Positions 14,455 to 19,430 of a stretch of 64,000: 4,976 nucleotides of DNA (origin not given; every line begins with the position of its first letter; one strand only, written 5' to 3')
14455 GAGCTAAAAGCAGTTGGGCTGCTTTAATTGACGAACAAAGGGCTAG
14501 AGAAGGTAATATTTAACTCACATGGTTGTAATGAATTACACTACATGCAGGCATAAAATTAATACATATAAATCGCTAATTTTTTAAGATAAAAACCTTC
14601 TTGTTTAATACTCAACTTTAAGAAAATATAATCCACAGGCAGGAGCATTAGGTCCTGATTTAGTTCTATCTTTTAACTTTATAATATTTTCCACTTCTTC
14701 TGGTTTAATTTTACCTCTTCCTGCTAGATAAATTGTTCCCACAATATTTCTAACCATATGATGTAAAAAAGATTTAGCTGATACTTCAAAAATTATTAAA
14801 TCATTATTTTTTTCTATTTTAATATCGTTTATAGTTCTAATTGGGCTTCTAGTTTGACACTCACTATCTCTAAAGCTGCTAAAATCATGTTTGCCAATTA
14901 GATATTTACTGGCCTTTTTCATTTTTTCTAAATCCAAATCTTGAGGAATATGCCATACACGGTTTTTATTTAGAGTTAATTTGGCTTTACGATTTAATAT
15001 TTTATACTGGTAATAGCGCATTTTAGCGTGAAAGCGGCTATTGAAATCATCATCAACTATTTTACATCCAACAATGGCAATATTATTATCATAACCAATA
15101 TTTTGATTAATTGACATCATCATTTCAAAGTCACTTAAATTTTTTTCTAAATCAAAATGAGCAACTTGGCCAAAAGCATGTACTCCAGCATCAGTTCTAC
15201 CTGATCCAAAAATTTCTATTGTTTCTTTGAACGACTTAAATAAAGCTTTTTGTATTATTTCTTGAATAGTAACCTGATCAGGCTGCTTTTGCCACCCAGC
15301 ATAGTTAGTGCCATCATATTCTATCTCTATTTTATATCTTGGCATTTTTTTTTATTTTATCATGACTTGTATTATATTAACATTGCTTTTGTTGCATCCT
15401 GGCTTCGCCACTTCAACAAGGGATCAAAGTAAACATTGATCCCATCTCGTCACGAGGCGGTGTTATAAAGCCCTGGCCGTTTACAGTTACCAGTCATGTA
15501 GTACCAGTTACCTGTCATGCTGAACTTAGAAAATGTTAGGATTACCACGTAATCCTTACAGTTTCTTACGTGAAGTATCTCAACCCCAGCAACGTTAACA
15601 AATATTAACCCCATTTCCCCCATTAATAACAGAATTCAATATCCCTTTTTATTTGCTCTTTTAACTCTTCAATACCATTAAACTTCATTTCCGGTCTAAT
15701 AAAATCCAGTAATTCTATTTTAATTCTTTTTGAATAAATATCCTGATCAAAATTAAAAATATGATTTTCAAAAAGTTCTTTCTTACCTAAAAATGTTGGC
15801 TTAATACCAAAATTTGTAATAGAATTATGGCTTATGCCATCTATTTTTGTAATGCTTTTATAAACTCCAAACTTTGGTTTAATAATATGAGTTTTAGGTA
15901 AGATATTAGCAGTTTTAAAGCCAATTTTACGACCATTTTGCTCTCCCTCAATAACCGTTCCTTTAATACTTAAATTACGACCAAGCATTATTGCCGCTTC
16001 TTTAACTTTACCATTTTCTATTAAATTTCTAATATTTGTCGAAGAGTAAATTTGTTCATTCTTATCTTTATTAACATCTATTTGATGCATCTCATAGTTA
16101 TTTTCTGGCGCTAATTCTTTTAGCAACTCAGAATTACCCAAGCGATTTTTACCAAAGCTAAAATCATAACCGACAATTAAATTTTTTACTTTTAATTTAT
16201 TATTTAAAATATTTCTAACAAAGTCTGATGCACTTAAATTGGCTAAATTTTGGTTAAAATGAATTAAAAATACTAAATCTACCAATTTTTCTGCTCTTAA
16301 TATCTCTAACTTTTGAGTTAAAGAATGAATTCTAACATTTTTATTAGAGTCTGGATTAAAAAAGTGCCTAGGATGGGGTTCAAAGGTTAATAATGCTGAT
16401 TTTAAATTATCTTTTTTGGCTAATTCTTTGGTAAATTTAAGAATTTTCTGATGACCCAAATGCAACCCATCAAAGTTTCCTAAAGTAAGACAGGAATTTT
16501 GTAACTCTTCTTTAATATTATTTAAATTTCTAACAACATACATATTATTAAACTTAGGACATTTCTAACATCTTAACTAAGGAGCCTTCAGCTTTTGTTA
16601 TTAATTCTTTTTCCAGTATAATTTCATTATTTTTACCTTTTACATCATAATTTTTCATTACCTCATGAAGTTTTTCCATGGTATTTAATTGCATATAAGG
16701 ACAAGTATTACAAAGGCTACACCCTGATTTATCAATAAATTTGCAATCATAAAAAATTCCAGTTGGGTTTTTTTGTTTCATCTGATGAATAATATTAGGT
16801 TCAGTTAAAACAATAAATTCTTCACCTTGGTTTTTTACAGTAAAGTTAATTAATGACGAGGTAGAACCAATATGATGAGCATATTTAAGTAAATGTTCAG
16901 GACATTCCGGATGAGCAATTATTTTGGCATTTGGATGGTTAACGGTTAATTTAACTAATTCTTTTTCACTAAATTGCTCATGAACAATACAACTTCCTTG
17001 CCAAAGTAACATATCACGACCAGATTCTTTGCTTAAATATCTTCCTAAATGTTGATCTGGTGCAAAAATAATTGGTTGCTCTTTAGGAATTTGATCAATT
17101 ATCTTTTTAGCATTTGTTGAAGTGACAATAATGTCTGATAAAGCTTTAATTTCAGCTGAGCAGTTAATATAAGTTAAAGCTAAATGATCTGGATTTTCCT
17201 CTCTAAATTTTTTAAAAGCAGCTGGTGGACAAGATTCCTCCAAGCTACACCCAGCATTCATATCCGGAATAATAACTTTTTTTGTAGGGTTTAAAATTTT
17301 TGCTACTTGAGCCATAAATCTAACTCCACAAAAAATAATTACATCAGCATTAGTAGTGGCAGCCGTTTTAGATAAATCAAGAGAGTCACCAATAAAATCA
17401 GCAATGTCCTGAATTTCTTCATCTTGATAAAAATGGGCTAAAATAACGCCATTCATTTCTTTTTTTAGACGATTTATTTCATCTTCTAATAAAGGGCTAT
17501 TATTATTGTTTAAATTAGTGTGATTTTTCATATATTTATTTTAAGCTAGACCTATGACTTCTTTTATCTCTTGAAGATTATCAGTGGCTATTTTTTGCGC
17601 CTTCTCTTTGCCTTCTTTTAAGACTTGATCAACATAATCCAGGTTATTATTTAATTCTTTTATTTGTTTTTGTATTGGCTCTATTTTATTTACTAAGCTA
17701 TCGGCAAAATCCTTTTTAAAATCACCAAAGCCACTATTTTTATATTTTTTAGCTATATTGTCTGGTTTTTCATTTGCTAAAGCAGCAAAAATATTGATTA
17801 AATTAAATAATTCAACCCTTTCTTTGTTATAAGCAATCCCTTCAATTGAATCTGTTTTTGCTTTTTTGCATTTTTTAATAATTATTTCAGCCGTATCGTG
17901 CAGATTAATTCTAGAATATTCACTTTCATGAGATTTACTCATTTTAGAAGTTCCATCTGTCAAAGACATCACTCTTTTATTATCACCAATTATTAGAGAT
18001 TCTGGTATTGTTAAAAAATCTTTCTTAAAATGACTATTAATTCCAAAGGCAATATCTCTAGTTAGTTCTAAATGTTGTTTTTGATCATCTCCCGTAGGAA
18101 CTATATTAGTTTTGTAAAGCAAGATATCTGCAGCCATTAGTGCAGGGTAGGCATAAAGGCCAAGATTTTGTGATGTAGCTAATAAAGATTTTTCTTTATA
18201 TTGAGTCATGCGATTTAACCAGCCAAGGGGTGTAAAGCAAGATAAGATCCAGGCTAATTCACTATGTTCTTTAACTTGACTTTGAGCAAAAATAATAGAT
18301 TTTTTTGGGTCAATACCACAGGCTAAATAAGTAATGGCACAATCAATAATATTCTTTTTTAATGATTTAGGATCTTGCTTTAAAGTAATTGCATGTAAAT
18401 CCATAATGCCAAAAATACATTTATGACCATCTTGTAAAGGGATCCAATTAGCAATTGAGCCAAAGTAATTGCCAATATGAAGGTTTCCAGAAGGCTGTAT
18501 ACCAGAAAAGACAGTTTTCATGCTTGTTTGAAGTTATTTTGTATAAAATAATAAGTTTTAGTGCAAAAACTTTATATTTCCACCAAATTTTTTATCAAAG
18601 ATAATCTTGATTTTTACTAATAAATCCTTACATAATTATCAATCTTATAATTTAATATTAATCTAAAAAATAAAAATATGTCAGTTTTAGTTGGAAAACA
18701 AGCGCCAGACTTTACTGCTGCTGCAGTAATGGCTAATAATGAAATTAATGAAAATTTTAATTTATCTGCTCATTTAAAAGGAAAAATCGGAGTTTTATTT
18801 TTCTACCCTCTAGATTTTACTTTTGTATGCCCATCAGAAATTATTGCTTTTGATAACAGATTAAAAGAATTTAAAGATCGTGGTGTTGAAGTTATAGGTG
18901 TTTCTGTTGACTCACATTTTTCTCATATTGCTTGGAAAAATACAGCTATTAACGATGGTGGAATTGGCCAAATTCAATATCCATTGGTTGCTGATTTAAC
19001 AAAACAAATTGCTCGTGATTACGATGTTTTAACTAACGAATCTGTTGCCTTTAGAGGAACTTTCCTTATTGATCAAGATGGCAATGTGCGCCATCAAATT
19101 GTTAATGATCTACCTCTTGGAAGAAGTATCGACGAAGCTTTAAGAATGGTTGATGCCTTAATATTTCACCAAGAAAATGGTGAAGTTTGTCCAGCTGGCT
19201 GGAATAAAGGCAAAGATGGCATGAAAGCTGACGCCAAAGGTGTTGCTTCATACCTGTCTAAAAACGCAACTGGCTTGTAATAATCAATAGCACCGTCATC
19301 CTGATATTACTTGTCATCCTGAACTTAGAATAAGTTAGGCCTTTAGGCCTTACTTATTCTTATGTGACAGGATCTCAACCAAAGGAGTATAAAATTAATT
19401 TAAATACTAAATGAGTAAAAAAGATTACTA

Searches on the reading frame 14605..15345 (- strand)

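Call 42: search_protein_families(library=pfam, proteins=[window:14605-15345:-], max_evalue=0.00001)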
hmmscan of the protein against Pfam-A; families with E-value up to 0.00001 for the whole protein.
window:14605-15345:- (246 aa): 1 family
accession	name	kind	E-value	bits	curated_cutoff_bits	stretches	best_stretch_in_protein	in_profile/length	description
PF01416.25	PseudoU_synth_1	-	9.3e-43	145.5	23.3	2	145-246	1-107/108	tRNA pseudouridine synthase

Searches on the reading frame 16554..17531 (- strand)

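Call 42: search_protein_families(library=pfam, proteins=[window:16554-17531:-], max_evalue=0.00001)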
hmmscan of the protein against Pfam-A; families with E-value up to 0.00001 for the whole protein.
window:16554-17531:- (325 aa): 1 family
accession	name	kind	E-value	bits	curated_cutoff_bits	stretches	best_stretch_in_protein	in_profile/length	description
PF02445.21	NadA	-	2.6e-110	368.6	27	1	18-323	2-295/295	Quinolinate synthetase A protein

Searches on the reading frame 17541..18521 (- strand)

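Call 42: search_protein_families(library=pfam, proteins=[window:17541-18521:-], max_evalue=0.00001)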
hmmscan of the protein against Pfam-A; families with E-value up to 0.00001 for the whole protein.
window:17541-18521:- (326 aa): 1 family
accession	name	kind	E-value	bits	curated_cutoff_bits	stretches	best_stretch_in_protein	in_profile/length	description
PF00579.31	tRNA-synt_1b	-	5.6e-72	243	21.1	1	3-276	7-287/292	tRNA synthetases class I (W and Y)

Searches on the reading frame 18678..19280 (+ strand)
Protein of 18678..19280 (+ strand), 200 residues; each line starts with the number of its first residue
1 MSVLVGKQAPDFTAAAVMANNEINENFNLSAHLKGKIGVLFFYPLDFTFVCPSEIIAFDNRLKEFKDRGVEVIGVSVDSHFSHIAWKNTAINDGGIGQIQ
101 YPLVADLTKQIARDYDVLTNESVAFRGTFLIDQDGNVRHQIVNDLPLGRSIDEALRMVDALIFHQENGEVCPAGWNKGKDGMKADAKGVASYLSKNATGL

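Call 42: search_protein_families(library=pfam, proteins=[window:18678-19280:+], max_evalue=0.00001)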
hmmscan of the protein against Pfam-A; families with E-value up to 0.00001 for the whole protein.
window:18678-19280:+ (200 aa): 3 families
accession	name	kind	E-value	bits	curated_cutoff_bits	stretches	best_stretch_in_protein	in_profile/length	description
PF00578.27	AhpC-TSA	-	8e-38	129.6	26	1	5-139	1-123/124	AhpC/TSA family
PF08534.16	Redoxin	-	4.8e-19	69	26.6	1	5-147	2-138/148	Redoxin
PF10417.14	1-cysPrx_C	-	6.5e-10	39.3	21.1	1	160-195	1-41/41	C-terminal domain of 1-Cys peroxiredoxin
